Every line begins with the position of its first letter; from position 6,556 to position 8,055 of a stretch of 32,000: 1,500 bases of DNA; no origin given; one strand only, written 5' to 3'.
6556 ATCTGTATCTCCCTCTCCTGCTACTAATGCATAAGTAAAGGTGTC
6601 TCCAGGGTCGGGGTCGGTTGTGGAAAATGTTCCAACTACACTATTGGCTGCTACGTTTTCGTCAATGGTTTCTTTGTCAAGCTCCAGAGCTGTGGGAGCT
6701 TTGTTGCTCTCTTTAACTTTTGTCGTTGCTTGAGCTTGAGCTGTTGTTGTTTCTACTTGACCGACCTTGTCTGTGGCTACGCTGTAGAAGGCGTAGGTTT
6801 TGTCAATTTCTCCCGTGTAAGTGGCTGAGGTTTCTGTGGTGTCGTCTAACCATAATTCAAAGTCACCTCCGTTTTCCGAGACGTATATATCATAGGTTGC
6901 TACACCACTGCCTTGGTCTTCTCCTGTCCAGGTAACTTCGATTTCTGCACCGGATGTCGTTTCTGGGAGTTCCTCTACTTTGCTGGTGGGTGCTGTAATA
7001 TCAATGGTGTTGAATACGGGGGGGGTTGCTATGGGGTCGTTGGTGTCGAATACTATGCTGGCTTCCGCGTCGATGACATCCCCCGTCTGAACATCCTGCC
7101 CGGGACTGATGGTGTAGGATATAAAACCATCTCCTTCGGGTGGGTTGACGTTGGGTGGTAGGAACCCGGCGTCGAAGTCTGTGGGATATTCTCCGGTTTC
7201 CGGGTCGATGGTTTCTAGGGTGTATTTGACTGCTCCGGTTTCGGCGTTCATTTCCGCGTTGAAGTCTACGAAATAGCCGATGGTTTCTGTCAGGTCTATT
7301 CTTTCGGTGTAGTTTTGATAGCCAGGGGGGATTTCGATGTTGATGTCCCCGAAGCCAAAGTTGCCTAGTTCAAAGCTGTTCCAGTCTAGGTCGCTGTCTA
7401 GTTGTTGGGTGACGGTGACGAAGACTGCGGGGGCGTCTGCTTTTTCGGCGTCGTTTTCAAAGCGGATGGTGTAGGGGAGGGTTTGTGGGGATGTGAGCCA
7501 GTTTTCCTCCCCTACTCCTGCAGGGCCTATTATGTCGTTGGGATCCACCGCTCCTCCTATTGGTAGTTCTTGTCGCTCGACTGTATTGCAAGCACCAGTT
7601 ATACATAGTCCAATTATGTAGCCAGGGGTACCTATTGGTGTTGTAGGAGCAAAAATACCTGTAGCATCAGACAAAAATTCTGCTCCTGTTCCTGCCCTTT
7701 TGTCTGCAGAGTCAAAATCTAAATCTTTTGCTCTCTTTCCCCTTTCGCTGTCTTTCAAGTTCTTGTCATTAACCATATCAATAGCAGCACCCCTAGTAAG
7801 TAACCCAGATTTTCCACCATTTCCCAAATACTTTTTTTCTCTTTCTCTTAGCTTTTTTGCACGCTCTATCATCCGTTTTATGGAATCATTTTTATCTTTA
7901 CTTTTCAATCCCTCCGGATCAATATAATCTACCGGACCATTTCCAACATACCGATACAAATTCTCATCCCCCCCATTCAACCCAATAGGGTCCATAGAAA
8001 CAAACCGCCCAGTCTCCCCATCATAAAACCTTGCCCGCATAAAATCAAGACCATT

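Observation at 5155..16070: Giant mosaic protein (~3,266 codons) whose complete RHS/YD shell is internal and followed by ~916 aa of adhesin-type domains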

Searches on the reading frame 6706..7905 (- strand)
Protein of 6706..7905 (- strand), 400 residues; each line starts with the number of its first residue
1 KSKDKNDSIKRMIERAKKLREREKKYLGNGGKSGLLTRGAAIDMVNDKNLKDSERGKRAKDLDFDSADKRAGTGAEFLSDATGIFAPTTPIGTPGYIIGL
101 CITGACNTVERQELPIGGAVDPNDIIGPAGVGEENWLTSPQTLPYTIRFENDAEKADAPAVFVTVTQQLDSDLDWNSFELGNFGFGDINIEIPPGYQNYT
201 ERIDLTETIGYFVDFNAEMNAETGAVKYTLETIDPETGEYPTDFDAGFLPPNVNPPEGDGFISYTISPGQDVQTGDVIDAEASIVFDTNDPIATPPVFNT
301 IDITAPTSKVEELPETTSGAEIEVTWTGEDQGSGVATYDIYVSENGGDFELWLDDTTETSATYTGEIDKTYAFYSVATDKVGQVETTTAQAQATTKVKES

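Call 12: find_homologous_proteins(query=window:6706-7905:-, max_evalue=0.00001)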
Query seq(400 aa) (400 aa): 307 proteins with E <= 0.00001 among 6512 candidates; the best 120 are listed.
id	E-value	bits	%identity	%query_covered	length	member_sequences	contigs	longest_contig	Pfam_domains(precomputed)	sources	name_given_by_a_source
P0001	1.8e-114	401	91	50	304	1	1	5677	PF24595.2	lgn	-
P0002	8.5e-113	396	50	66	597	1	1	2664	PF24595.2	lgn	-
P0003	8.6e-93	330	42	66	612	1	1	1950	PF24595.2,PF00041.28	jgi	jgi:hypothetical protein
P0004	5.1e-92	327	46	70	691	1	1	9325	PF24595.2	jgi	jgi:hypothetical protein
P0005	9.3e-92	326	58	70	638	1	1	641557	PF05593.20,PF24595.2,PF25023.2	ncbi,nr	ncbi:hypothetical protein IQ225_01400, partial [Synechocystis salina LEGE 06155]|nr:hypothetical pro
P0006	2.9e-90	321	48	67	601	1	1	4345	PF24595.2,PF13946.12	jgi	-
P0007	3.0e-90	321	45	69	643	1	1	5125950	PF18885.7,PF24595.2,PF05345.19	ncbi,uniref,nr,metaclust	ncbi:putative Ig domain-containing protein [[Leptolyngbya] sp. PCC 7376]|uniref:putative Ig domain-c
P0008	4.8e-90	321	57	70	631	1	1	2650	PF05593.20,PF24595.2,PF25023.2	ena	-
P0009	9.6e-89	316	55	70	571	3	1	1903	PF24595.2,PF05345.19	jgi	-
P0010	1.2e-87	313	47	69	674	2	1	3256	PF24595.2,PF00041.28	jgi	jgi:hypothetical protein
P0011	5.5e-87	311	55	73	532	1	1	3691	PF24595.2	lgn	-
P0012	7.1e-87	310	57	66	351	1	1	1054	PF24595.2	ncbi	ncbi:MAG: hypothetical protein AAFW67_13760, partial [Cyanobacteria bacterium J06638_38]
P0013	1.1e-83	300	46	74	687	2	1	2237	PF24595.2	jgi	jgi:hypothetical protein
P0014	2.6e-83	298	54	70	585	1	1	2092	PF24595.2,PF25023.2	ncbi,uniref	ncbi:RHS repeat-associated core domain-containing protein, partial [Microcystis aeruginosa]|uniref:R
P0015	8.2e-83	297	91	36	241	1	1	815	PF24595.2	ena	-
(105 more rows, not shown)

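Call 15: find_encoding_contigs(protein=P0001, flank=10000, max_places=4)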
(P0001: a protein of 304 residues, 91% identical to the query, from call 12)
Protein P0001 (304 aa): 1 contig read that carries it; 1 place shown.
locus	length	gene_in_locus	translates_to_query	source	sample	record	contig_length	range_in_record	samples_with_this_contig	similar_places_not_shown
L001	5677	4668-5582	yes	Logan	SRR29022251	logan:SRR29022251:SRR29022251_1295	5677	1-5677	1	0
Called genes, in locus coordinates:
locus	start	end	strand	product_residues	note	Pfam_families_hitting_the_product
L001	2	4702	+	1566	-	?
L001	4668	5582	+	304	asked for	PF24595:DUF7619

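Call 16: find_encoding_contigs(protein=P0005, flank=10000, max_places=4)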
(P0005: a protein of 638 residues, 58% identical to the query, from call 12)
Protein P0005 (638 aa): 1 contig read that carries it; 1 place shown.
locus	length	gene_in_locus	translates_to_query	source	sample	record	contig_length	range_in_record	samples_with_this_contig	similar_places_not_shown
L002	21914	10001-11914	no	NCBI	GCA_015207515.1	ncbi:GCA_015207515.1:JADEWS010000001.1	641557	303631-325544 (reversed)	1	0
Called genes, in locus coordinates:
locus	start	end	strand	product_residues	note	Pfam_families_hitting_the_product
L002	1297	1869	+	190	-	PF26550:Tricorn_2nd (faint), PF07676:PD40 (weak), PF26549:Tricorn_N (faint)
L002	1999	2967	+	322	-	PF00106:adh_short, PF13561:adh_short_C2 (weak)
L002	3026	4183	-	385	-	PF01764:Lipase_3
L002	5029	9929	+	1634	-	PF16170:DUF4873 (faint), PF00353:HemolysinCabind (weak), PF25023:TEN_YD-shell, PF05593:RHS_repeat (weak), PF25023:TEN_YD-shell, PF05593:RHS_repeat, PF25023:TEN_YD-shell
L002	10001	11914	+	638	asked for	PF05593:RHS_repeat, PF25023:TEN_YD-shell, PF05593:RHS_repeat, PF24595:DUF7619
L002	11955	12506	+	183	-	PF11910:NdhO (faint), PF18885:DUF5648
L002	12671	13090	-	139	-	-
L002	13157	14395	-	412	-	PF00155:Aminotran_1_2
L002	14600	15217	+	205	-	PF09335:VTT_dom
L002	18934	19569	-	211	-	PF12705:PDDEXK_1 (weak)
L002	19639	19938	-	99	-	-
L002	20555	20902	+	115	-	PF01381:HTH_3, PF12844:HTH_19, PF13560:HTH_31 (weak), PF13443:HTH_26 (weak)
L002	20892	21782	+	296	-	-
